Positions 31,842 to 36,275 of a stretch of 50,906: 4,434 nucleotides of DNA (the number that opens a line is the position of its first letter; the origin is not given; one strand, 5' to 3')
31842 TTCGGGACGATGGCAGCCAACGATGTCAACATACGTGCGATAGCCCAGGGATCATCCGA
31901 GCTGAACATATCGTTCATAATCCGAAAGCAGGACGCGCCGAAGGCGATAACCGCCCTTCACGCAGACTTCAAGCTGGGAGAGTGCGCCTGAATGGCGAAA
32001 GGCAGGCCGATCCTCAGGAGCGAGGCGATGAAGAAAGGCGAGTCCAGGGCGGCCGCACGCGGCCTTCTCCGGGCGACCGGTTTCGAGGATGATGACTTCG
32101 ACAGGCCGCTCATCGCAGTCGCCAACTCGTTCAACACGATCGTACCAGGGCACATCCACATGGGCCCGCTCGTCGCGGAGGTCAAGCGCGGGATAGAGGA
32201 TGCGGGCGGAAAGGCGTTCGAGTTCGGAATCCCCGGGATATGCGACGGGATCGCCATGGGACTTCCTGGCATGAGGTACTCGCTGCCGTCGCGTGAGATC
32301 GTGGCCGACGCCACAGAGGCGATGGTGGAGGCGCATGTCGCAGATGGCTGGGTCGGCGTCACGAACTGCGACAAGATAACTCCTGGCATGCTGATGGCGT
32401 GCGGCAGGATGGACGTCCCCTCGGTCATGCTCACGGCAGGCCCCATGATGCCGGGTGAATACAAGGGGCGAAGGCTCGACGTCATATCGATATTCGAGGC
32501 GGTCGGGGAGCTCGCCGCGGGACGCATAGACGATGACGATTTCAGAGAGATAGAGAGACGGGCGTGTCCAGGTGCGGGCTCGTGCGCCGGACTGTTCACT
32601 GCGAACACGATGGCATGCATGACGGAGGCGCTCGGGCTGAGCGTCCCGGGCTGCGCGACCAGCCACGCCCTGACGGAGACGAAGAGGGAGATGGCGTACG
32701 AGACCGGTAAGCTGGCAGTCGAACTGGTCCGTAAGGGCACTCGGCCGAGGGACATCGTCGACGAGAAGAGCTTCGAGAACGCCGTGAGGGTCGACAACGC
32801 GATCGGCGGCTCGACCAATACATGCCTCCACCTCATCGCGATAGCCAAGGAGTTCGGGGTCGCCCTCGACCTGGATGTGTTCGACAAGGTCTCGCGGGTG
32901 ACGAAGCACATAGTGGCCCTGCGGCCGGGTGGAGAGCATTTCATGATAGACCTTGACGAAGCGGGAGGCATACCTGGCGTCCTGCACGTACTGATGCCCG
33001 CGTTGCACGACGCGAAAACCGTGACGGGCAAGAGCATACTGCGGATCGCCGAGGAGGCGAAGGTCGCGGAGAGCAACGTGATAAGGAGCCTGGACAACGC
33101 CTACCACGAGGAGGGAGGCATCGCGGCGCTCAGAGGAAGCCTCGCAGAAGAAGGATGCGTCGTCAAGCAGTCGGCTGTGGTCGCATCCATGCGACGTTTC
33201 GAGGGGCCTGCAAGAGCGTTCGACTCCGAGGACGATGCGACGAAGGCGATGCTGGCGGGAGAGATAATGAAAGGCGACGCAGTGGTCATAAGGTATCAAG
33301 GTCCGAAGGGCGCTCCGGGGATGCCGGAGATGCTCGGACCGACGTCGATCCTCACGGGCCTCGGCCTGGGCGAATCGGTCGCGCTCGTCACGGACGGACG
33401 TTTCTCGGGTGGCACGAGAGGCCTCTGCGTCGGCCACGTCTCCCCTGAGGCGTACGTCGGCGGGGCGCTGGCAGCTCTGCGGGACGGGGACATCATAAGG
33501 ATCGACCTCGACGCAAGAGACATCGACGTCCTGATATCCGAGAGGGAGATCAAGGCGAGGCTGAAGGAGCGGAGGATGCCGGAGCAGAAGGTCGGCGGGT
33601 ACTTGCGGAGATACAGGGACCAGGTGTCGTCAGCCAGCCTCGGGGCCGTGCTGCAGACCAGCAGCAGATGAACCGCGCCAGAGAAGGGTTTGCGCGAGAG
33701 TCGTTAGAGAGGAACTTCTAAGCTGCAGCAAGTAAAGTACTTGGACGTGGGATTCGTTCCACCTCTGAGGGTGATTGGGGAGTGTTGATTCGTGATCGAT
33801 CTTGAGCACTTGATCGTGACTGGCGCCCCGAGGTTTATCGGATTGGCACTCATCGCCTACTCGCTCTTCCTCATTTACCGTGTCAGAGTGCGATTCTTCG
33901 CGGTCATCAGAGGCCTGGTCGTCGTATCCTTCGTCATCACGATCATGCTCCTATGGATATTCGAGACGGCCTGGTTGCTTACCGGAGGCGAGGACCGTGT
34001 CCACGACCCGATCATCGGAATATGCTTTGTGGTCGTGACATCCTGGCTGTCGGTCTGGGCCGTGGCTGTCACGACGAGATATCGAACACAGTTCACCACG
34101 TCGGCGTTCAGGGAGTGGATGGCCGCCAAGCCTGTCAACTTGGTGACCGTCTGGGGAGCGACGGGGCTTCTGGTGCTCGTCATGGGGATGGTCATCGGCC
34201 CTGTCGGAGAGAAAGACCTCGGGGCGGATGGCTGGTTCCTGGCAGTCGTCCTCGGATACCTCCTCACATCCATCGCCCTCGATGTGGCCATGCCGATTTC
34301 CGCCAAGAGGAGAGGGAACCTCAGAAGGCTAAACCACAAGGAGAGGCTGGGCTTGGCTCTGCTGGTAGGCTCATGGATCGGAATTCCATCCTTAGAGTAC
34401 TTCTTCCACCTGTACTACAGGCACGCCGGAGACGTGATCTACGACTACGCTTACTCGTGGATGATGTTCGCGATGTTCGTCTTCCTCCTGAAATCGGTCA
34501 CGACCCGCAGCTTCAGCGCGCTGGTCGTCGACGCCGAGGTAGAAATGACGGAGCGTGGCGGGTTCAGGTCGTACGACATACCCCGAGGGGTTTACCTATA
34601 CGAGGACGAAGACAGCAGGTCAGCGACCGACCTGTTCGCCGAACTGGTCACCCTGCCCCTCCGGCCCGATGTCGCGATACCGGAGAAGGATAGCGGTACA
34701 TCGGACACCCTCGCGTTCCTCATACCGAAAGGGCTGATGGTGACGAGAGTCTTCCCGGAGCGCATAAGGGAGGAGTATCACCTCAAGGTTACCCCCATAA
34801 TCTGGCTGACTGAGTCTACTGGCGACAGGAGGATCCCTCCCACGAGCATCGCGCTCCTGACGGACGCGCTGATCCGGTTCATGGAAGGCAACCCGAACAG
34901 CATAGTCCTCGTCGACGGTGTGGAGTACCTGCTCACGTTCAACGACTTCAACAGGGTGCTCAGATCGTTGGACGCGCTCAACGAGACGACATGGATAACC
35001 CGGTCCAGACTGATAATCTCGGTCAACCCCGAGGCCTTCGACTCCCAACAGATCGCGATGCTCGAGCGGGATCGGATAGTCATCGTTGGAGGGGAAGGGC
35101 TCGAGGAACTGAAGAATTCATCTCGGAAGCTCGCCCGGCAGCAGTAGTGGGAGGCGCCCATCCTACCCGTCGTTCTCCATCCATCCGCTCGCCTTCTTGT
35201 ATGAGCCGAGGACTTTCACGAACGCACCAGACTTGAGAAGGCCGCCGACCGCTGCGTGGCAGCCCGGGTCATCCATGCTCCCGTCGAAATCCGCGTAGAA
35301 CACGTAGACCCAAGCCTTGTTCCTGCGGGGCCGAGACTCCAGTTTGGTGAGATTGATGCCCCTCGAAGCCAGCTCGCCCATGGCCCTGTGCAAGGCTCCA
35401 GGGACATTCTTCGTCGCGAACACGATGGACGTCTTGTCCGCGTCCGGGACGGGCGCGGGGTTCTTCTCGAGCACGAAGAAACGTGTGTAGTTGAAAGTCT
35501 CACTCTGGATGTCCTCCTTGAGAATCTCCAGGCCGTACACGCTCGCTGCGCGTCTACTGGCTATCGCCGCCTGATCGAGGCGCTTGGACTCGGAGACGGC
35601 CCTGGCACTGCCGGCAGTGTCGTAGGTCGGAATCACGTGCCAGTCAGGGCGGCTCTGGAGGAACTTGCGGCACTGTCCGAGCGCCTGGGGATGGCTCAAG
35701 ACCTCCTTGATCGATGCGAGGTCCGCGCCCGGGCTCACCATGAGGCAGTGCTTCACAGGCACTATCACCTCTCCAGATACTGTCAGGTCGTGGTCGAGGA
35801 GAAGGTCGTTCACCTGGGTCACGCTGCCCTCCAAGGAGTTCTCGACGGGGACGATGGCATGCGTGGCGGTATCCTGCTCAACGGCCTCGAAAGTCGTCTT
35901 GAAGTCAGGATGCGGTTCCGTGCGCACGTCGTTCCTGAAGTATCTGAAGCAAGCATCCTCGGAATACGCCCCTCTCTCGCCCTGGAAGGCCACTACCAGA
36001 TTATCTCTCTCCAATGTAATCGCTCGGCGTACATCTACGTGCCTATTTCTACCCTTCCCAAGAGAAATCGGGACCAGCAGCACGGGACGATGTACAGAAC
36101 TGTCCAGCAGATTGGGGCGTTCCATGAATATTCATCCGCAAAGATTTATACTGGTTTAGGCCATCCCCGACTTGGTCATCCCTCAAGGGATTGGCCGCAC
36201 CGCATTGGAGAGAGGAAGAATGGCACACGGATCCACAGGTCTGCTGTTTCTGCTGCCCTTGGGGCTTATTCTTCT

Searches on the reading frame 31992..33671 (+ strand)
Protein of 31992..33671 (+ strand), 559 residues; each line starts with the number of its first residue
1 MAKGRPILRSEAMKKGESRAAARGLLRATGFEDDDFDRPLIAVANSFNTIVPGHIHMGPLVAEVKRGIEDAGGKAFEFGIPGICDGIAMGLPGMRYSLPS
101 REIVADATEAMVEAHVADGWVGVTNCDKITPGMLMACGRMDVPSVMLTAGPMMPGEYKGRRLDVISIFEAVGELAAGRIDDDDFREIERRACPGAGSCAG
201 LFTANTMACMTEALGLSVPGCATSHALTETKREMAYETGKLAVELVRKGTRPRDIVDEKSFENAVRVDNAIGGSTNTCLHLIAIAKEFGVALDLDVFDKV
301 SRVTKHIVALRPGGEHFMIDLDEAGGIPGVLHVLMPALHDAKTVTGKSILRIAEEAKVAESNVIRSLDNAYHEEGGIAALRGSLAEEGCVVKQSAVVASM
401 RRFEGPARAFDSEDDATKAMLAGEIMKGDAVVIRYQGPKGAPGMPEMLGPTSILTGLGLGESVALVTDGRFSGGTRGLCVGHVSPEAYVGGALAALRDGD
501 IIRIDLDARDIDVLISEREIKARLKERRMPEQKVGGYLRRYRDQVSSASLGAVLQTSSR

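Call 11: search_protein_families(library=pfam, proteins=[window:31992-33671:+])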
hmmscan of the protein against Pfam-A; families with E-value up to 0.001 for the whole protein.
window:31992-33671:+ (559 aa): 2 families
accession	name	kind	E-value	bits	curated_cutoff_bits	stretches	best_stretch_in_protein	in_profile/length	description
PF00920.27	ILVD_EDD_N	-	1.4e-122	409.2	27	1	38-349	1-313/316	Dihydroxy-acid/6-phosphogluconate dehydratase N-terminal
PF24877.1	ILV_EDD_C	-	1.3e-73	247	27.7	1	362-552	1-191/191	Dihydroxy-acid/6-phosphogluconate dehydratase C-terminal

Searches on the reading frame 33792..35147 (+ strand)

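Call 11: search_protein_families(library=pfam, proteins=[window:33792-35147:+])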
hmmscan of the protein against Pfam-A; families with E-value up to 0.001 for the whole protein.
window:33792-35147:+ (451 aa): 1 family
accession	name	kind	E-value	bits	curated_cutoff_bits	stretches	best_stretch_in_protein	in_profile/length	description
PF05763.18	DUF835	-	3.6e-28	98.5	33.1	1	313-426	21-134/136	Protein of unknown function (DUF835)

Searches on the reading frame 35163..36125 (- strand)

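Call 11: search_protein_families(library=pfam, proteins=[window:35163-36125:-])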
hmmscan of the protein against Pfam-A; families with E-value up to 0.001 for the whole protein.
window:35163-36125:- (320 aa): 2 families
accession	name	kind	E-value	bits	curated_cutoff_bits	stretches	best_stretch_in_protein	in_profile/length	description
PF00800.23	PDT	-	6.3e-65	218.8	25.2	1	45-223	1-180/181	Prephenate dehydratase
PF01842.31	ACT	-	2e-06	27.9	27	1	234-285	3-53/66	ACT domain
